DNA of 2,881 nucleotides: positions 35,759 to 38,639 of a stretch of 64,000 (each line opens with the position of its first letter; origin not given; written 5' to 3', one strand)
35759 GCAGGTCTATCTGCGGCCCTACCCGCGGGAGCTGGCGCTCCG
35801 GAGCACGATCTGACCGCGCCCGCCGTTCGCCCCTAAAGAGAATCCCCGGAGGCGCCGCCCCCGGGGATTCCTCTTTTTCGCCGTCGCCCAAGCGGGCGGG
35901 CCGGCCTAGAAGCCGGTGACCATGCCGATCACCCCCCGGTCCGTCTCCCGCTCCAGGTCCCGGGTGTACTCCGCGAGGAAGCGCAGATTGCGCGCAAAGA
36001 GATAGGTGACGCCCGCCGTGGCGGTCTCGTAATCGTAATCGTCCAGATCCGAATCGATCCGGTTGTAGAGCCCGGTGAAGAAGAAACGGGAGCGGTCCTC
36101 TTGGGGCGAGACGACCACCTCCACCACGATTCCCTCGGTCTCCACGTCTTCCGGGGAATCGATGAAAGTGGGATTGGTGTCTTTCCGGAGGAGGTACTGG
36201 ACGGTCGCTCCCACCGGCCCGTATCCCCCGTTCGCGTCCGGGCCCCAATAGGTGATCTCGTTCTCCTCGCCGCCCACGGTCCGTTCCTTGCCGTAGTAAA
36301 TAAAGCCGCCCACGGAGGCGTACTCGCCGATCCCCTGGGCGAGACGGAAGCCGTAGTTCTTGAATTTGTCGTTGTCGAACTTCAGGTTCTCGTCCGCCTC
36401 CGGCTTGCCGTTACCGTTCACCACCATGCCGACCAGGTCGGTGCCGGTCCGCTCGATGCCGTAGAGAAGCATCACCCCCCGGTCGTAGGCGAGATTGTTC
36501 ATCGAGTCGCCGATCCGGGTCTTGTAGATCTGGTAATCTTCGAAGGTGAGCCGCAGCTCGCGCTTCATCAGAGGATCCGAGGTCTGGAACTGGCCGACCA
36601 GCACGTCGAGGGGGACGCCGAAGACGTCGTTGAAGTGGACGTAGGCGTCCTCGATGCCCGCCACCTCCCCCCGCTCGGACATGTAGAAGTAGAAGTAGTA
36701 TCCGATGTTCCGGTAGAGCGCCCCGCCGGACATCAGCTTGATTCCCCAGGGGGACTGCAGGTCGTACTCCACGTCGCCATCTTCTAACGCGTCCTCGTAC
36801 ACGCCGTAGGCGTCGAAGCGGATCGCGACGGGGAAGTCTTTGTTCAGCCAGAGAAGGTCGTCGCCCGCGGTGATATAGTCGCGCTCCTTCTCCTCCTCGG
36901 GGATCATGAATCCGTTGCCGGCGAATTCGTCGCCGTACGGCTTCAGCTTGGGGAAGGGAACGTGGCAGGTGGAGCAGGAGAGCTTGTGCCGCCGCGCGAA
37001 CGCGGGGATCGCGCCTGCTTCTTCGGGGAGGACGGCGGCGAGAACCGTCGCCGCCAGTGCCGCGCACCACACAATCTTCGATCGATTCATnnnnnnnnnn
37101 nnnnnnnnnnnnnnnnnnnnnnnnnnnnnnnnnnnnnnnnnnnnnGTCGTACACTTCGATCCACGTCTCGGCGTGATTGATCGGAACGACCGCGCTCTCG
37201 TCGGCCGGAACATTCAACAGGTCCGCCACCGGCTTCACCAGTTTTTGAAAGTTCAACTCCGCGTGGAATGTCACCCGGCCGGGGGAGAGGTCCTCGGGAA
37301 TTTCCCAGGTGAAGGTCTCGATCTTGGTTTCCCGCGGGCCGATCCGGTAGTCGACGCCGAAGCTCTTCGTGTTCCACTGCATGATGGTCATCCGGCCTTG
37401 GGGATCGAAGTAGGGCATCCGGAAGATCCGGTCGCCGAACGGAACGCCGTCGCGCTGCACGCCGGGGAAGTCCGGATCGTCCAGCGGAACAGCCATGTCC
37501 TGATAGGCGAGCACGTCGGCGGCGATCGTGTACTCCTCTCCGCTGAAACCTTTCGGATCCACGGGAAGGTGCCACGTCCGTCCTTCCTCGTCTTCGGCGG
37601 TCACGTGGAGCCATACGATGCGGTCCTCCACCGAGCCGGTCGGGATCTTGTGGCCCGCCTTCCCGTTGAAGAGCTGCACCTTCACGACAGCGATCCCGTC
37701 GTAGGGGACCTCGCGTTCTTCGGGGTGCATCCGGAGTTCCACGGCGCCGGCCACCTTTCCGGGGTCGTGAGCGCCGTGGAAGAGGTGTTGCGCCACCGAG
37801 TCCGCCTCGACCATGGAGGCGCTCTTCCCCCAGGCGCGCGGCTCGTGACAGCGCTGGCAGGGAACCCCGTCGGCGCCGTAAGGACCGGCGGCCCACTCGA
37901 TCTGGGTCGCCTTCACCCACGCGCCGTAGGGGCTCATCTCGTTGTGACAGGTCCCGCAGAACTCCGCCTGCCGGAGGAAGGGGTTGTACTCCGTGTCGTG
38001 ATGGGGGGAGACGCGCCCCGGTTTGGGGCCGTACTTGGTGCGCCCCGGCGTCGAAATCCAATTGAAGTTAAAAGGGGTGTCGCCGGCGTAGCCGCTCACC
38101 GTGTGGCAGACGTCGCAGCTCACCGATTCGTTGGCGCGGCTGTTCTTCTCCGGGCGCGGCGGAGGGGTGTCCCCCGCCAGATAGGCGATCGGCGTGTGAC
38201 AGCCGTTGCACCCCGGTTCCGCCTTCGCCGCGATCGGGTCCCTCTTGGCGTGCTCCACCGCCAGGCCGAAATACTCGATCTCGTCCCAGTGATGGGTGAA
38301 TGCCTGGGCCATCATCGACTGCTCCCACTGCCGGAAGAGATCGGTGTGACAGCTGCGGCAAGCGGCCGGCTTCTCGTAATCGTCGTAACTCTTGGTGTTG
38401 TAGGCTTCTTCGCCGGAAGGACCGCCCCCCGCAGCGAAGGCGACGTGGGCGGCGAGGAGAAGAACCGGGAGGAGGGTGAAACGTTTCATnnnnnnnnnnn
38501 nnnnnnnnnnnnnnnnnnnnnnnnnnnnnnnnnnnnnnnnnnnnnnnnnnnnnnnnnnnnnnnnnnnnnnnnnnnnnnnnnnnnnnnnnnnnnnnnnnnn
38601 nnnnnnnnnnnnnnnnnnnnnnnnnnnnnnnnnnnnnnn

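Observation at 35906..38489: Putative outer-membrane electron conduit: a pentaheme cytochrome c followed by a putative Cyc2-like fused monoheme cytochrome-porin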

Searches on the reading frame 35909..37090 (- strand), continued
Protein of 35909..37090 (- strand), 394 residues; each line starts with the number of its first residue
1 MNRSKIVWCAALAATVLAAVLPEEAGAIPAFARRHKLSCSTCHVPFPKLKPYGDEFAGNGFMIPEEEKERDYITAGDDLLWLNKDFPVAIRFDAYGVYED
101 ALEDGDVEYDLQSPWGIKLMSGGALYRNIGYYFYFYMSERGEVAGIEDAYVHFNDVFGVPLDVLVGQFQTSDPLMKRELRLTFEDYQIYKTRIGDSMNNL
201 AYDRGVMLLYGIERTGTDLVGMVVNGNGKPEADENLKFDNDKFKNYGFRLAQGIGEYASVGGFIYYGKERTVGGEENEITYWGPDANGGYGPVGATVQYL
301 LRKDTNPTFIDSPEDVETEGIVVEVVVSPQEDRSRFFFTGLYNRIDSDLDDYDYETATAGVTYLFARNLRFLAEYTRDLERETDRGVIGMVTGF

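Call 60: find_encoding_contigs(protein=P0504, flank=6000, max_places=1)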
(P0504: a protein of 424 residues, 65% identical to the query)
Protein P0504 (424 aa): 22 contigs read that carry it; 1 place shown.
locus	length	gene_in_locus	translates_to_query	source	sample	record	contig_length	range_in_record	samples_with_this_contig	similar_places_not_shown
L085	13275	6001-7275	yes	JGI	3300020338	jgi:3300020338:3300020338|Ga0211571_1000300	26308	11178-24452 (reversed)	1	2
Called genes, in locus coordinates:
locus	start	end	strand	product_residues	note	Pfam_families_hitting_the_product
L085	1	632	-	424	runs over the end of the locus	PF01596:Methyltransf_3, PF13578:Methyltransf_24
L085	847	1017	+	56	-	-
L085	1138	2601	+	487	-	PF02310:B12-binding, PF04055:Radical_SAM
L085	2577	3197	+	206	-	PF02698:DUF218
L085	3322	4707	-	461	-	PF02310:B12-binding, PF04055:Radical_SAM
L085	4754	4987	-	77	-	-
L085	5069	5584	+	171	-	PF00857:Isochorismatase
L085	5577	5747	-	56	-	-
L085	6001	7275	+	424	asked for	-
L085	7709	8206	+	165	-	-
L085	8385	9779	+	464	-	PF02321:OEP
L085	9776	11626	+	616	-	PF25971:CzcB_N, PF25973:BSH_CzcB, PF25893:HH_CzcB, PF25954:Beta-barrel_RND_2 (weak), PF25944:Beta-barrel_RND (weak), PF25975:CzcB_C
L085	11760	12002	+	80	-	PF05635:23S_rRNA_IVP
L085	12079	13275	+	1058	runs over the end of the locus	PF00873:ACR_tran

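Call 61: find_encoding_contigs(protein=P0283, flank=5000, max_places=1)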
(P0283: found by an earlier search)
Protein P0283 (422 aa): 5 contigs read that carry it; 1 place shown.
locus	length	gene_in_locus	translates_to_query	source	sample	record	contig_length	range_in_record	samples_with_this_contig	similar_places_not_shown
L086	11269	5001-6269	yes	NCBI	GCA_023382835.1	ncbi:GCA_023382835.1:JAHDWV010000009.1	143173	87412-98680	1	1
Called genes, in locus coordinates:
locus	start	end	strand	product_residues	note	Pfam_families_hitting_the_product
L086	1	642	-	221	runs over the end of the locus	PF17836:PglD_N (weak), PF00132:Hexapep (faint), PF25087:GMPPB_C (faint)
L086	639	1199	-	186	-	PF12099:DUF3575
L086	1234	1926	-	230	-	PF21982:RecX_HTH1, PF02631:RecX_HTH2, PF21981:RecX_HTH3 (weak)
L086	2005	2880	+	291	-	PF13560:HTH_31 (weak)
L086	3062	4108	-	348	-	PF00154:RecA_N, PF08423:Rad51, PF06745:ATPase (weak), PF27531:MT3502_N (weak), PF01637:ATPase_2 (weak), PF21096:RecA_C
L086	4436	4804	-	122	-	PF08378:NERD (weak), PF02021:UPF0102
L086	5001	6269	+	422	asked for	-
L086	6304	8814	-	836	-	PF17854:FtsK_alpha, PF01580:FtsK_SpoIIIE, PF09397:FtsK_gamma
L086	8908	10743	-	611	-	PF00069:Pkinase, PF01636:APH (faint), PF07714:PK_Tyr_Ser-Thr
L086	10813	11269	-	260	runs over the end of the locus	PF04029:2-ph_phosp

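Call 62: find_encoding_contigs(protein=P0201, flank=5000, max_places=1)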
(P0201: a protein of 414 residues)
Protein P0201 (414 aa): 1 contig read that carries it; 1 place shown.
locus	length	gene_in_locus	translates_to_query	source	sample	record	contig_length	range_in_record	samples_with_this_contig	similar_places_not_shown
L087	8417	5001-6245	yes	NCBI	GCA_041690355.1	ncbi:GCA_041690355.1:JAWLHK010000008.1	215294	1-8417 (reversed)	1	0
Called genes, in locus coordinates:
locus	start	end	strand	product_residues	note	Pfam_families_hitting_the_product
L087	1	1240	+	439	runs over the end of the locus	PF05195:AMP_N, PF00557:Peptidase_M24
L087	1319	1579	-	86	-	PF15919:HicB_lk_antitox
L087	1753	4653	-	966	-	PF13620:CarboxypepD_reg (weak), PF13715:CarbopepD_reg_2 (faint), PF13620:CarboxypepD_reg, PF02412:TSP_3 (faint)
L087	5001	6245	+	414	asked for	-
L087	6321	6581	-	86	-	PF02604:PhdYeFM_antitox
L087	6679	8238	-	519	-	PF00171:Aldedh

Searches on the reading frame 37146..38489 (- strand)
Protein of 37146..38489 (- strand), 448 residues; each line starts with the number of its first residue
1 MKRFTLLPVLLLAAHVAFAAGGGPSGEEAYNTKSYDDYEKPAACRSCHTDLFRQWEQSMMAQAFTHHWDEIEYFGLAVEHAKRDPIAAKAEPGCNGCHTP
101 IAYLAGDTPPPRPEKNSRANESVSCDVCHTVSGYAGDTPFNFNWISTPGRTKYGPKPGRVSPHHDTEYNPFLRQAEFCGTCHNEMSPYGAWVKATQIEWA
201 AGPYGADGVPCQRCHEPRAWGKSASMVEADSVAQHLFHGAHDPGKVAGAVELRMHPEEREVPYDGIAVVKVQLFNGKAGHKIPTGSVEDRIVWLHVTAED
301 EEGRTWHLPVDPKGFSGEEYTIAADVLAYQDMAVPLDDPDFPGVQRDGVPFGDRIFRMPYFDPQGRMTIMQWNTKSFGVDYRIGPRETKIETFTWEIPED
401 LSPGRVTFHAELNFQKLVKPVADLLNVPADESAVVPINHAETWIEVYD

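Call 3: search_protein_families(library=pfam, proteins=[window:37146-38489:-], max_evalue=1)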
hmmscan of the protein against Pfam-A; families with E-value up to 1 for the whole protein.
seq(448 aa): 10 families
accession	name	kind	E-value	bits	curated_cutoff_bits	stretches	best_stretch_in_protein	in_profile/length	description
PF14522.11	Cytochrome_C7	-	1.4e-08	34.9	24.8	2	40-130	12-67/67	Cytochrome c7 and related cytochrome c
PF13435.11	Cytochrome_C554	-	2.3e-08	35.3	20.8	1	43-130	1-84/84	Cytochrome c554 and c-prime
PF14537.11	Cytochrom_c3_2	-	2.4e-07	31.6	25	2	42-130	7-65/79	Cytochrome c3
PF22113.1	Mtrc-MtrF_II-IV_dom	-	1.1e-05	25.5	30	4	118-218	77-166/176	Outer membrane cytochrome MtrC/MtrF-like, domains II/IV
PF09699.15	Paired_CXXCH_1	-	0.00048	20.2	20.6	0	173-185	27-39/41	Doubled CXXCH motif (Paired_CXXCH_1)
PF03264.19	Cytochrom_NNT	-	0.024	14.8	24.1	1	174-223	35-80/174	NapC/NirT cytochrome c family, N-terminal region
PF09086.16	DUF1924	-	0.092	13.6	22.5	1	25-57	10-42/96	Domain of unknown function (DUF1924)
PF12773.13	DZR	-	0.097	13.3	27.3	0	173-217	10-33/45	Double zinc ribbon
PF03150.19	CCP_MauG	-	0.16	13.1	25.6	0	119-137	18-36/149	Di-haem cytochrome c peroxidase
PF07627.16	PSCyt3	-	0.84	10.4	27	0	173-190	66-83/98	Protein of unknown function (DUF1588)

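Call 4: search_protein_families(library=ncbifam, proteins=[window:37146-38489:-], max_evalue=1)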
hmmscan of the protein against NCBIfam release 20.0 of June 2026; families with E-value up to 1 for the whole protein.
seq(448 aa): 8 families
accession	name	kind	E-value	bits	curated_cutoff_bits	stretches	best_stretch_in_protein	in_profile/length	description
NF040886.1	cyt_C_like_Sec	equivalog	8.7e-16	57.5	250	2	123-305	155-334/423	multiheme c-type cytochrome (seleno)protein ExtKL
TIGR03507.1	decahem_SO1788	subfamily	1.2e-07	30.6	209.3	2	174-259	242-320/672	OmcA/MtrC family decaheme c-type cytochrome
TIGR03508.1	decahem_SO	subfamily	0.00029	20.4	192.2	1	35-136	64-157/258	DmsE family decaheme c-type cytochrome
NF041198.1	UshA_like_PCGU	equivalog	0.003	16.2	275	1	32-65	399-432/519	UshA-like (seleno)protein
TIGR04257.1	nanowire_3heme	domain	0.0033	17.5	40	0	41-57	23-39/75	c(7)-type cytochrome triheme domain-containing protein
TIGR03153.1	cytochr_NrfH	equivalog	0.017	15.2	134.2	1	173-238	26-81/138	cytochrome c nitrite reductase small subunit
TIGR01905.1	paired_CXXCH_1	subfamily_domain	0.12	12.4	25.2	0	174-185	28-39/41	doubled CXXCH domain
NF011606.0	PRK15032.1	equivalog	0.67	9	455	0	54-103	130-179/390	pentaheme c-type cytochrome TorC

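Call 39: find_homologous_proteins(query=window:37146-38489:-)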
Query seq(448 aa) (448 aa): 2542 proteins with E <= 0.001 among 8000 candidates; the best 120 are listed.
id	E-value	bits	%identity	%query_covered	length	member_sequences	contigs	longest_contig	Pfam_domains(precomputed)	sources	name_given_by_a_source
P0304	0.0e+0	1081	100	100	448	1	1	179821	PF14537.12,PF13435.12,PF14522.12,PF22113.2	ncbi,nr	ncbi:MAG: hypothetical protein JW958_04745 [Candidatus Eisenbacteria bacterium]|nr:hypothetical prot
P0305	6.6e-236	802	73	99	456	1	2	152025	PF14537.12,PF13435.12,PF14522.12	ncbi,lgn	-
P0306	2.5e-235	800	74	100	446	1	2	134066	PF14537.12,PF13435.12,PF03264.20,PF14522.12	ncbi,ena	-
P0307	1.1e-234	798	76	95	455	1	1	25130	PF13435.12,PF03264.20,PF14522.12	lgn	-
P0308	1.2e-234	798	71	100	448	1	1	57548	PF14537.12,PF13435.12,PF14522.12,PF22113.2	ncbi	-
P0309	3.5e-232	790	73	99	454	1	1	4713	PF14537.12,PF13435.12,PF14522.12,PF22113.2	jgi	-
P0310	4.3e-232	790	73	95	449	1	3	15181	PF14537.12,PF13435.12,PF14522.12,PF22113.2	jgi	jgi:hypothetical protein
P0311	4.8e-232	789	71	100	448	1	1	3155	PF13435.12,PF03264.20,PF14522.12,PF22113.2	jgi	jgi:hypothetical protein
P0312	6.0e-232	789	75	93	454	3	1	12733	PF14537.12,PF13435.12,PF14522.12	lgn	-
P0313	6.1e-232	789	74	95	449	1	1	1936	PF14537.12,PF13435.12,PF14522.12,PF22113.2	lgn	-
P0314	1.2e-231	788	70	100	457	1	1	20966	PF13435.12,PF14522.12,PF22113.2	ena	-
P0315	1.4e-231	788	74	95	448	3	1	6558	PF13435.12,PF14522.12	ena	-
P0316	3.6e-231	787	69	100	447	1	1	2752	PF13435.12,PF14522.12,PF22113.2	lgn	-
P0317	3.7e-230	783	73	95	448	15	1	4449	PF14537.12,PF13435.12,PF14522.12,PF22113.2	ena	-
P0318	3.9e-230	783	69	100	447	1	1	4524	PF13435.12,PF03264.20,PF14522.12,PF22113.2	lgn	-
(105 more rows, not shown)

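Call 42: search_solved_structures(query=A2, max_evalue=1, show_alignments=2)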
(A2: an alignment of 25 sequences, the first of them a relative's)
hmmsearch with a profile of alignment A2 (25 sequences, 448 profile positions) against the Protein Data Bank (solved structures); distinct sequences matched with E-value up to 1: 7.
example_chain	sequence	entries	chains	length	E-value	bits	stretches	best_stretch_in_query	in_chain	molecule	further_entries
5ze8_A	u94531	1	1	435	1.2e-11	47.6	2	41-136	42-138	cytochrome c552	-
1qdb_A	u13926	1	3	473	0.1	14.8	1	199-230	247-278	CYTOCHROME C NITRITE REDUCTASE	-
8rv0_Y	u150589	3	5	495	0.17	14.1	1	203-228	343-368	Octaheme cytochrome c nitrite reductase | Octaheme nitrite c cytochrome c reductase | Octaheme nitrite reductase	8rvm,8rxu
9vgn_A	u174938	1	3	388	0.3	13.3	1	381-433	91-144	Cytochrome P450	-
9vgm_A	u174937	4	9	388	0.38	13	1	382-433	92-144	Cytochrome P450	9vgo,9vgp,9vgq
8e5g_A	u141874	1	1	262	0.66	12.2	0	85-202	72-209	c-type cytochrome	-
9iwq_A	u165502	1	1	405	0.97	11.6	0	322-381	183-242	Flagellin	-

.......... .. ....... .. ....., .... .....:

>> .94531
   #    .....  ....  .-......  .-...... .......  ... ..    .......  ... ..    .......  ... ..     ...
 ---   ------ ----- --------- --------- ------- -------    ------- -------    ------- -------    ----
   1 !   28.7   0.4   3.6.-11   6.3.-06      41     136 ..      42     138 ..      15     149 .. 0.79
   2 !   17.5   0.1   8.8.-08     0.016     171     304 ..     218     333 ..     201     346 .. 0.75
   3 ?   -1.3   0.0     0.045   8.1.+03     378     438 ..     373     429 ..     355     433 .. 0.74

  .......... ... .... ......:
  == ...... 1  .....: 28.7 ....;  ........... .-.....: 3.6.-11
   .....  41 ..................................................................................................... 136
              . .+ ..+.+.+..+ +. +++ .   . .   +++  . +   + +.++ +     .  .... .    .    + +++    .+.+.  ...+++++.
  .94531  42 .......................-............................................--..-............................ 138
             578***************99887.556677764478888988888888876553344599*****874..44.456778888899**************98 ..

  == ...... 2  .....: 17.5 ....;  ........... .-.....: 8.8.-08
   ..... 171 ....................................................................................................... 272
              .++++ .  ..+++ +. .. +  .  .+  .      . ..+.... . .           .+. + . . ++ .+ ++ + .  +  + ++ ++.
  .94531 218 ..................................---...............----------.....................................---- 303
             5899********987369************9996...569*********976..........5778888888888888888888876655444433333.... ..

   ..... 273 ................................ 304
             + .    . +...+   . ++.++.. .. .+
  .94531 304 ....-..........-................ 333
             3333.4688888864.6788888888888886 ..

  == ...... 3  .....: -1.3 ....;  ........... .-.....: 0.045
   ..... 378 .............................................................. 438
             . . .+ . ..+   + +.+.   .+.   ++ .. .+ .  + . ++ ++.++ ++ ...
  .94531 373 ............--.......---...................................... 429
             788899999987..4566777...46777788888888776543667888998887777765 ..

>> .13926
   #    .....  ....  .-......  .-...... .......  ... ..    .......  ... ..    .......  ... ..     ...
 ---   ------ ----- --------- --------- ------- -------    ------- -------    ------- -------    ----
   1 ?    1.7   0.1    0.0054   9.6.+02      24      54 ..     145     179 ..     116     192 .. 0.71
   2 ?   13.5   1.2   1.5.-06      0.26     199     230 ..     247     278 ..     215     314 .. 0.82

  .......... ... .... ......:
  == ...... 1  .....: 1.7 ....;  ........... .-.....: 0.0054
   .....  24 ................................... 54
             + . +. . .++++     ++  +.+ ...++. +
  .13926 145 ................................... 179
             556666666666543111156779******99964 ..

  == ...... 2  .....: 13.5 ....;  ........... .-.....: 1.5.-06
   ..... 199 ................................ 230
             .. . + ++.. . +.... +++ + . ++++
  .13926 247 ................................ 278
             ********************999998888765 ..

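Call 48: find_encoding_contigs(protein=P0304, flank=10000, max_places=1)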
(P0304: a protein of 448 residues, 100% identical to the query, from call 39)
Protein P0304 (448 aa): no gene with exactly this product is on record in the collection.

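Call 50: predict_structure(alignment_id=A2)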
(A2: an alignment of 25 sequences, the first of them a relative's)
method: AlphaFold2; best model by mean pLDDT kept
length: 448 residues; sequences in the alignment: 25
mean_pLDDT: 48.9   pTM: 0.40
mean pLDDT of the five models: 48.9, 46.9, 46.6, 42.8, 42.2
residues with pLDDT >= 90: 45; 70-90: 55; 50-70: 59; < 50: 289
segments of 3 or more residues with pLDDT < 50: 24-31, 33-156, 158-165, 171-199, 202-205, 209-242, 283-290, 314-380, 424-426
pLDDT, mean of each block of 10 residues (from residue 1): 76 75 46 41 37 36 33 40 39 30 29 30 25 24 26 44 47 41 29 37 48 36 24 27 55 92 91 68 43 80 87 40 30 40 37 29 28 34 66 88 93 64 54 75 93
secondary structure, 60 per line:
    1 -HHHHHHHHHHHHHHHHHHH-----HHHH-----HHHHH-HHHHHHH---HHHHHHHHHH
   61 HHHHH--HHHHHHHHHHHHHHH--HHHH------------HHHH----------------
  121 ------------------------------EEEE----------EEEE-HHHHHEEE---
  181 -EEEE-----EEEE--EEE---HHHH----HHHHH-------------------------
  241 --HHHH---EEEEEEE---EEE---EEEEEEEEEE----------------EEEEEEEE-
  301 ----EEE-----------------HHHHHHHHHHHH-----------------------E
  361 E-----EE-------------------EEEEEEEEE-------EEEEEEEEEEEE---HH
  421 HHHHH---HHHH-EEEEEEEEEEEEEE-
elements in order: H2-20 H26-29 H35-39 H41-47 H51-65 H68-82 H85-88 H101-104 E151-154 E165-168 H170-174 E175-177 E182-185 E191-194 E197-199 H203-206 H211-215 H243-246 E250-256 E260-262 E266-275 E292-299 E305-307 H325-336 E388-396 E404-415 H419-425 H429-432 E434-447

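Call 75: fold_search(model_id=the predicted structure, library=pdb)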
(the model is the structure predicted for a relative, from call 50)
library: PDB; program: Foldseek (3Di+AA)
matches with E <= 10: 1522; with E <= 0.001: 2
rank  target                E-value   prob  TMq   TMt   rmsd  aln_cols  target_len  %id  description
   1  4kkp_B                6.6e-04  1.00  0.20  0.37   8.2       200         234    8  Crystal structure of Vibrio cholerae RbmA (crystal form 2) (released 2013-05-22)
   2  4be6_A                7.0e-04  1.00  0.20  0.38   7.5       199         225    8  V. cholera biofilm scaffolding protein RbmA (released 2013-12-18)
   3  4kkp_A                1.1e-03  1.00  0.20  0.37   8.3       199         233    8  Crystal structure of Vibrio cholerae RbmA (crystal form 2) (released 2013-05-22)
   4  5g50_B                1.1e-03  1.00  0.20  0.36  16.9       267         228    9  Vibrio cholerae scaffolding protein RbmA in complex with magnesium. (released 2017-11-29)
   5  4kkq_A                1.3e-03  1.00  0.19  0.36  18.5       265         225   10  Crystal structure of Vibrio cholerae RbmA (crystal form 1) (released 2013-05-22)
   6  4be5_A                1.4e-03  1.00  0.19  0.35  18.0       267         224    9  V. cholera biofilm scaffolding protein RbmA (released 2013-12-18)
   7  4kkr_A                1.5e-03  1.00  0.19  0.35   8.3       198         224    8  Crystal structure of Vibrio cholerae RbmA (crystal form 3) (released 2013-05-22)
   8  4kkq_B                2.1e-03  1.00  0.20  0.37  18.1       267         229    9  Crystal structure of Vibrio cholerae RbmA (crystal form 1) (released 2013-05-22)
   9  5fr0                  2.8e-03  0.99  0.18  0.14   9.9       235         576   10  The details of glycolipid glycan hydrolysis by the structural analysis of a family 123 glycoside hydrolase from Clostrid (released 2016-03-30)
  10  8xgl_A                3.1e-03  0.98  0.16  0.48  13.9       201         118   11  Structure of the Magnaporthe oryzae effector NIS1 (released 2024-09-18)
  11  2r5o_A                3.6e-03  1.00  0.19  0.45   7.8       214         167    6  Crystal structure of the C-terminal domain of wzt (released 2007-12-25)
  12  8dc0_A                3.6e-03  0.94  0.17  0.38  14.3       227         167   10  Rat Betaglycan Zona Pellucida Domain (ZPC) in complex with mini monomer TGFb2 (mmTGF-b2-7M2R) (released 2023-06-21)
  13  5fqe_B                4.0e-03  0.99  0.19  0.15  10.2       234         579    9  The details of glycolipid glycan hydrolysis by the structural analysis of a family 123 glycoside hydrolase from Clostr (released 2016-03-30)
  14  3idu_A                4.3e-03  1.00  0.17  0.57   6.1       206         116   10  Crystal Structure of the CARDB domain of the PF1109 protein in complex with di-metal ions from Pyrococcus furiosus, No (released 2009-08-04)
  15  6r4n_E                4.3e-03  0.98  0.17  0.43  10.1       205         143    8  Crystal structure of S. cerevisia Niemann-Pick type C protein NPC2 with ergosterol bound (released 2019-09-25)
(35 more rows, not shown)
